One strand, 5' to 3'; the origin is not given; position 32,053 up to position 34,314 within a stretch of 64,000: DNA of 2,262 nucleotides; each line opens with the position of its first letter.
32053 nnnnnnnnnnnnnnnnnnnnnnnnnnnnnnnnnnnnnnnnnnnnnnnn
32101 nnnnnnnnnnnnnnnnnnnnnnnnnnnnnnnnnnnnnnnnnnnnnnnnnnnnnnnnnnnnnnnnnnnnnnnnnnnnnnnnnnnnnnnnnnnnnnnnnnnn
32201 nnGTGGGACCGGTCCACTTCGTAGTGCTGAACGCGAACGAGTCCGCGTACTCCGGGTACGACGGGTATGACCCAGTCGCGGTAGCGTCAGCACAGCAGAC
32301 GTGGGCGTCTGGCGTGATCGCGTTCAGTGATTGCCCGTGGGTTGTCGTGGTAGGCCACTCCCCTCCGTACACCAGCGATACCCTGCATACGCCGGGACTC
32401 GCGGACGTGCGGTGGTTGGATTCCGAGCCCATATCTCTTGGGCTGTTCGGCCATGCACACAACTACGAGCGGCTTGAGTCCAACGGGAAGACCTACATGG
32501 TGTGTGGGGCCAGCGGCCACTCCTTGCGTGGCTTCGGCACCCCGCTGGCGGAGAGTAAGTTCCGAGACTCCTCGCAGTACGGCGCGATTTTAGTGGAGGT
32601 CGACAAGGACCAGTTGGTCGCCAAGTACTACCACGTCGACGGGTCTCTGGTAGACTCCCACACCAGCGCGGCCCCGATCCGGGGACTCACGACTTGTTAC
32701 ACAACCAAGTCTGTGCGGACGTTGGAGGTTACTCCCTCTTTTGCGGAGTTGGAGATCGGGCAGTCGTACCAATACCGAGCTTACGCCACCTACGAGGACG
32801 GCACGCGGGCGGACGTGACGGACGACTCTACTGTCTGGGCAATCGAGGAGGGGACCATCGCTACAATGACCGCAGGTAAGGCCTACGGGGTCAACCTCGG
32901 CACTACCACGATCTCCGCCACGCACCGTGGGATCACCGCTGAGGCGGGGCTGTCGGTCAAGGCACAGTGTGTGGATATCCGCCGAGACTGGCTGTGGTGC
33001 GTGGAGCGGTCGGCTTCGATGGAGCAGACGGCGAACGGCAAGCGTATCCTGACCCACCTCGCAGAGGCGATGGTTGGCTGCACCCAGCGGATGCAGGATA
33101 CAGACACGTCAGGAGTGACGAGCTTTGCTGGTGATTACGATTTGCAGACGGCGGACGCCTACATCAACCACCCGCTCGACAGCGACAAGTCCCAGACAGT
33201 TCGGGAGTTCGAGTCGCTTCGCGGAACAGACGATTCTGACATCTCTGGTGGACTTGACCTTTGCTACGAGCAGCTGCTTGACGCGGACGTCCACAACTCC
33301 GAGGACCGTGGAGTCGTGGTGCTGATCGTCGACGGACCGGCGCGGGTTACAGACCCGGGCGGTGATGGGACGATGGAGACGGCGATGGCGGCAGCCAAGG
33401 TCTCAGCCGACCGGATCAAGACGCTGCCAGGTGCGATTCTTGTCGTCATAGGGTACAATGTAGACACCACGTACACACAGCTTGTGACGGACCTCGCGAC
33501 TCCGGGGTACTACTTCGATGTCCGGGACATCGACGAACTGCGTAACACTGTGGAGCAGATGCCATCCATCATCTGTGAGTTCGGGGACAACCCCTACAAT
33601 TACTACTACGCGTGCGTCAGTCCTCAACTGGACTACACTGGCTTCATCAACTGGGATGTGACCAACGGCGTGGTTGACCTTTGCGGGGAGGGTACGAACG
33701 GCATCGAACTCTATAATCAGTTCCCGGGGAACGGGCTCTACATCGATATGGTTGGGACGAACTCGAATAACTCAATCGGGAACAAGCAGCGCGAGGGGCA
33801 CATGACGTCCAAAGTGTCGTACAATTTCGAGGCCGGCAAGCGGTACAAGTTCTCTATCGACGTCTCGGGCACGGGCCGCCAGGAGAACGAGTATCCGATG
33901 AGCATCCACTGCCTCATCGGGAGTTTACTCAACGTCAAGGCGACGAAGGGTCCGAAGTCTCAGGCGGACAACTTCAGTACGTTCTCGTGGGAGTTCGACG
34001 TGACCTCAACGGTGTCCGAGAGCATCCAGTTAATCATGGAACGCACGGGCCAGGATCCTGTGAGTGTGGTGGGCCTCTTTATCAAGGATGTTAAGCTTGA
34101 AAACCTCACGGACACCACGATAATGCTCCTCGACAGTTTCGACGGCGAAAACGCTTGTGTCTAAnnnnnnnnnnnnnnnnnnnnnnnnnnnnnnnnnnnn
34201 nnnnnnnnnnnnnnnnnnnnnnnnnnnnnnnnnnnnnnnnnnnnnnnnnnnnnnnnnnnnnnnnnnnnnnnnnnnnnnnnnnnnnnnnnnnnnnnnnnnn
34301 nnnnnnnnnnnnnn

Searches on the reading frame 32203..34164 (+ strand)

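Call 16: search_protein_families(library=phrogs, proteins=[window:32203-34164:+])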
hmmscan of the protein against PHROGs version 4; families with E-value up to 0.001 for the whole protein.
window:32203-34164:+ (653 aa): 0 families

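Call 60: search_protein_families(library=pfam, max_evalue=0.01, proteins=[window:32203-34164:+])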
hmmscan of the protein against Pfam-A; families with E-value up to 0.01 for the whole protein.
window:32203-34164:+ (653 aa): 3 families
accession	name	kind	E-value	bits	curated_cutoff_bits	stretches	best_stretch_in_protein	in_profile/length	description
PF02368.24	Big_2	-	1.3e-06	28.7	22.8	1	171-241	2-68/79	Bacterial Ig-like domain (group 2)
PF13519.12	VWA_2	-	2e-06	28.8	27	1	266-378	4-106/107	von Willebrand factor type A domain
PF00149.33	Metallophos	-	0.0013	19.6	21.5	1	29-88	136-191/191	Calcineurin-like phosphoesterase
